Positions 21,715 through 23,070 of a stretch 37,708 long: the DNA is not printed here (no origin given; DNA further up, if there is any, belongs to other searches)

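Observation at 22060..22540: Internal ~240-bp tandem duplication in the tail fiber gene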

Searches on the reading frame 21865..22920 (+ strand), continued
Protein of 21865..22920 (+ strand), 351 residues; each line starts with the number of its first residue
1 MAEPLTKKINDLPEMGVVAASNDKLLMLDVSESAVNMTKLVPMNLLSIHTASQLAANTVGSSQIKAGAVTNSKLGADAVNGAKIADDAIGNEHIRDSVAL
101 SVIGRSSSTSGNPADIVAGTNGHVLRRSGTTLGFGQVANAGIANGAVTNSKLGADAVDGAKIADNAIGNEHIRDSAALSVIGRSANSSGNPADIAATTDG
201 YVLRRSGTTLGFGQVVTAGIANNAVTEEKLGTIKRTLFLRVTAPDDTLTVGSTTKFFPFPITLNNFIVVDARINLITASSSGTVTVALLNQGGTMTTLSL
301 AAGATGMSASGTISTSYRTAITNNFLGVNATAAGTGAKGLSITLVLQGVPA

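Call 40: fold_search(model_id=the predicted structure, library=pdb)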
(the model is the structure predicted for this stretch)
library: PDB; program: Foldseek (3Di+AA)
matches with E <= 10: 1321; with E <= 0.001: 13
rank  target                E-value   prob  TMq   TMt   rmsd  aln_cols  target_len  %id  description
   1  7pe1_AA               3.8e-04  1.00  0.23  0.42   5.7       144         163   14  Cryo-EM structure of BMV-derived VLP expressed in E. coli and assembled in the presence of tRNA (tVLP) (released 2022-03-02)
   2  7pe1_AC               4.3e-04  1.00  0.23  0.42   5.4       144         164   14  Cryo-EM structure of BMV-derived VLP expressed in E. coli and assembled in the presence of tRNA (tVLP) (released 2022-03-02)
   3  7dou_4                4.5e-04  1.00  0.21  0.47   5.6       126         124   12  Trimeric cement protein structure of Helicobacter pylori bacteriophage KHP40 (released 2021-10-27)
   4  6voc_B                4.5e-04  1.00  0.22  0.40   6.0       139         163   13  icosahedral symmetry reconstruction of brome mosaic virus (RNA 3+4) (released 2020-05-20)
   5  8c38_I                5.4e-04  1.00  0.24  0.42   5.6       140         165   14  Contracted cowpea chlorotic mottle virus (released 2023-10-18)
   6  1za7_B                5.7e-04  1.00  0.23  0.41   5.7       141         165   14  The crystal structure of salt stable cowpea cholorotic mottle virus at 2.7 angstroms resolution. (released 2006-03-21)
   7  3j7l_B                7.2e-04  1.00  0.22  0.41   5.6       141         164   13  Full virus map of brome mosaic virus (released 2014-09-10)
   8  7pe2_AA               7.6e-04  1.00  0.22  0.41   5.8       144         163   14  Cryo-EM structure of BMV-derived VLP expressed in E. coli (eVLP) (released 2022-03-02)
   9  1yc6_1                8.1e-04  1.00  0.23  0.43   5.9       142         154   13  Crystallographic Structure of the T=1 Particle of Brome Mosaic Virus (released 2005-01-18)
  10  8c38_D                8.5e-04  1.00  0.24  0.46   5.6       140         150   14  Contracted cowpea chlorotic mottle virus (released 2023-10-18)
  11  1za7_A                9.0e-04  1.00  0.23  0.45   5.2       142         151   14  The crystal structure of salt stable cowpea cholorotic mottle virus at 2.7 angstroms resolution. (released 2006-03-21)
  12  7pe2_A                9.0e-04  1.00  0.23  0.45   5.4       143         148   13  Cryo-EM structure of BMV-derived VLP expressed in E. coli (eVLP) (released 2022-03-02)
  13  8c38_C                9.0e-04  1.00  0.23  0.42   5.7       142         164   15  Contracted cowpea chlorotic mottle virus (released 2023-10-18)
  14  7pe1_A                1.0e-03  1.00  0.23  0.44   5.5       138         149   13  Cryo-EM structure of BMV-derived VLP expressed in E. coli and assembled in the presence of tRNA (tVLP) (released 2022-03-02)
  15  8cpy_I                1.1e-03  1.00  0.24  0.48   5.1       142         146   13  Extended cowpea chlorotic mottle virus (released 2023-09-27)
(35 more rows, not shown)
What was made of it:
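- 22534..22917 (+): C-terminal domain (aa 224-351), a confidently predicted beta-sandwich (jelly-roll). It is probably the receptor-binding tip. Weak PDB jelly-roll matches (call 40).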

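Call 54: fold_search(model_id=the predicted structure, library=viral)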
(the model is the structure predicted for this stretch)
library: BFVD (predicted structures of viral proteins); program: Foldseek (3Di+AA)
matches with E <= 10: 587; with E <= 0.001: 86
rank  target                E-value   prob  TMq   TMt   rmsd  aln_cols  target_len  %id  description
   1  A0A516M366            2.5e-09  1.00  0.29  0.21  32.5       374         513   18  (no name in the UniProt tables at hand)
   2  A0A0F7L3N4            5.4e-09  1.00  0.31  0.41   2.6       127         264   22  Uncharacterized protein [uncultured marine virus]
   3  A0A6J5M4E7            3.4e-08  1.00  0.31  0.48  12.6       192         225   20  Collagen triple helix repeat [uncultured Caudovirales phage]
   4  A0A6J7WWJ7            1.5e-07  1.00  0.28  0.59   3.0       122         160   25  Uncharacterized protein [uncultured Caudovirales phage]
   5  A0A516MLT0            2.1e-07  1.00  0.28  0.33   5.7       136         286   23  (no name in the UniProt tables at hand)
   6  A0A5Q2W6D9            5.7e-07  1.00  0.31  0.28   8.5       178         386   16  (no name in the UniProt tables at hand)
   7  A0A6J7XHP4            6.0e-07  1.00  0.25  0.60   4.5       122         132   23  Uncharacterized protein [uncultured Caudovirales phage]
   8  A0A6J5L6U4            6.0e-07  1.00  0.28  0.31  20.9       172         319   14  Collagen triple helix repeat [uncultured Caudovirales phage]
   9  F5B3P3                8.5e-07  1.00  0.30  0.28  16.0       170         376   15  (no name in the UniProt tables at hand)
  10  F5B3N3                1.5e-06  1.00  0.30  0.43  12.1       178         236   11  (no name in the UniProt tables at hand)
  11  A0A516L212            1.6e-06  1.00  0.31  0.35   9.6       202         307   15  (no name in the UniProt tables at hand)
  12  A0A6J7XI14            1.9e-06  1.00  0.27  0.23  49.4       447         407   14  Tail fiber protein [uncultured Caudovirales phage]
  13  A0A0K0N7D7            2.4e-06  1.00  0.32  0.21   7.4       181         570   21  Tail fiber protein [Gordonia phage GMA2]
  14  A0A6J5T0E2            3.4e-06  1.00  0.25  0.46  17.4       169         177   16  Collagen triple helix repeat [uncultured Caudovirales phage]
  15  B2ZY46                3.4e-06  1.00  0.22  0.12  28.9       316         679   19  Rhamnogalacturonase A/B/Epimerase-like pectate lyase domain-containing protein [Ralstonia phage phiRSL1]
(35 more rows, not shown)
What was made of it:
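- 22534..22917 (+): BFVD matches to phage tail fibre, minor tail and collagen-repeat fibre proteins (call 54).
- On Phage tail fibre / receptor-binding protein of a siphovirus tail tip: BFVD matches of the C-terminal domain to tail fibre and minor tail proteins (call 54).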

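Call 55: get_annotated_region(hit=H4, flank=4000)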
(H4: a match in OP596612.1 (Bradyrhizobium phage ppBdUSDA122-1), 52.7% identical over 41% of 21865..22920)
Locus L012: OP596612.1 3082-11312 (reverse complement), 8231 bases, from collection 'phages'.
description: Bradyrhizobium phage ppBdUSDA122-1, complete genome.
organism: Bradyrhizobium phage ppBdUSDA122-1 (NCBI taxid 3003362)
taxonomy: Viruses; Duplodnaviria; Heunggongvirae; Uroviricota; Caudoviricetes
host: Bradyrhizobium diazoefficiens USDA 122; source: -; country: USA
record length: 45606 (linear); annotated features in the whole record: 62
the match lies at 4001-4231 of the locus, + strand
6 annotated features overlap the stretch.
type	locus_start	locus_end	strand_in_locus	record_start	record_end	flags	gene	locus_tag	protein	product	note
CDS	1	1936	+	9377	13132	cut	-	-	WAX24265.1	tail protein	-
CDS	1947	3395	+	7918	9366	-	-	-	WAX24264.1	hypothetical protein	-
CDS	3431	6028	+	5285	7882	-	-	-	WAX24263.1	tail fiber protein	-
CDS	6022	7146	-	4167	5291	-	-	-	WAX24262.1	acyltransferase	-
CDS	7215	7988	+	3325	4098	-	-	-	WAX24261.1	N-acetylmuramoyl-L-alanine amidase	-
CDS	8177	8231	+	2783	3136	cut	-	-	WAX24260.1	hypothetical protein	-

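Call 68: find_related_loci(query=window:21865-22917:+, collection=viral_contigs, flank=2500)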
Query window:21865-22917:+ (351 aa) in viral_contigs; peptide patterns used: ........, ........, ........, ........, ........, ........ (x = any residue, [..] = any of these).
49 stretches matched a pattern; 31 encode a relative of the query (tblastn E <= 1e-3); 31 distinct loci.
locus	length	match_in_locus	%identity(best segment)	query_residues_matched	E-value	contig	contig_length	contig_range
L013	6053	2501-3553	100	1-351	0e+0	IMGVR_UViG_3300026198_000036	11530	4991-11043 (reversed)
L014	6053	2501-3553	100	1-351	0e+0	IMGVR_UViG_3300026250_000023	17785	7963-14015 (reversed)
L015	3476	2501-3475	100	1-325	0e+0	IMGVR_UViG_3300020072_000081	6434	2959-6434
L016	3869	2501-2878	39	63-233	4e-17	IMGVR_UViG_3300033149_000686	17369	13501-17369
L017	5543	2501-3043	40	50-176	1e-16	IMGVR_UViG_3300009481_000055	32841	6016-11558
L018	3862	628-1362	35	30-179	1e-16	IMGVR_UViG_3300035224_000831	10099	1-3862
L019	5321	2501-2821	42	52-176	4e-16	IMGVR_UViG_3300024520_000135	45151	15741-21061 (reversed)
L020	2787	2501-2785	38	34-233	1e-14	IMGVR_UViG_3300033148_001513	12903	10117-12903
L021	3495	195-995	27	21-273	4e-13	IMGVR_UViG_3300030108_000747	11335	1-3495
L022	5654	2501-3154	30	11-191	2e-12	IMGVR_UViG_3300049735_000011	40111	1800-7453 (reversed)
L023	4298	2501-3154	30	11-191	1e-12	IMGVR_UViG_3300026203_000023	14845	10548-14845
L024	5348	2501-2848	35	64-175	5e-12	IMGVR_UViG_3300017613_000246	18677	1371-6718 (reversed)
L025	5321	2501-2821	37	60-174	4e-12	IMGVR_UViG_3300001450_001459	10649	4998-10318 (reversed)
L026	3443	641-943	40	8-172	3e-11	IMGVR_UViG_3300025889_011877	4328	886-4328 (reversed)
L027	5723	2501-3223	29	30-230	4e-11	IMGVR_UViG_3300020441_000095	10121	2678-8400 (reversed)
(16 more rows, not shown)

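Call 69: find_related_loci(query=window:21865-22917:+, collection=metagenome_contigs, flank=1500)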
Query window:21865-22917:+ (351 aa) in metagenome_contigs; peptide patterns used: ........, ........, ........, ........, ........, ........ (x = any residue, [..] = any of these).
279 stretches matched a pattern; 49 encode a relative of the query (tblastn E <= 1e-3); 49 distinct loci.
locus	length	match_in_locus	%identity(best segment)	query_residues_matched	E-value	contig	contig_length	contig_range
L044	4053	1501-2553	100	1-351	0e+0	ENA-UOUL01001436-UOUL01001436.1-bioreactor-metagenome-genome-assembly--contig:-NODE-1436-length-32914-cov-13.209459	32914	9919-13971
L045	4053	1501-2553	100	1-351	0e+0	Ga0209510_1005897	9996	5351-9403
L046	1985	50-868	96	1-351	9e-137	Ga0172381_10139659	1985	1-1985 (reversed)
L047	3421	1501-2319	95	1-351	1e-129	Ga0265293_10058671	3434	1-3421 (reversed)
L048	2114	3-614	87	70-351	2e-100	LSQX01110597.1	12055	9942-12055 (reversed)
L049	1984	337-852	90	1-172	1e-99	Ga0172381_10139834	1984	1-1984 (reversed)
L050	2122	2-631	71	16-351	3e-87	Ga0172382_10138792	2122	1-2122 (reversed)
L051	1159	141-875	67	1-351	3e-81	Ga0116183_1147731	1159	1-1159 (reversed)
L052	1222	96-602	50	142-348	3e-58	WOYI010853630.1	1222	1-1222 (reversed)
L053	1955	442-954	48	142-350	3e-55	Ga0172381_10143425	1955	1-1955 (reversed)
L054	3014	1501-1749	76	1-83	1e-34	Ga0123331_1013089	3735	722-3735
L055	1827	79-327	76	1-83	1e-34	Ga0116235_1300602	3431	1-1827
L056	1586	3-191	95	288-350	3e-30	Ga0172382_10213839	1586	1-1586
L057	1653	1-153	96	301-351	1e-22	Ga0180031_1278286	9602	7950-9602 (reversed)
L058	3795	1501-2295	32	21-231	8e-17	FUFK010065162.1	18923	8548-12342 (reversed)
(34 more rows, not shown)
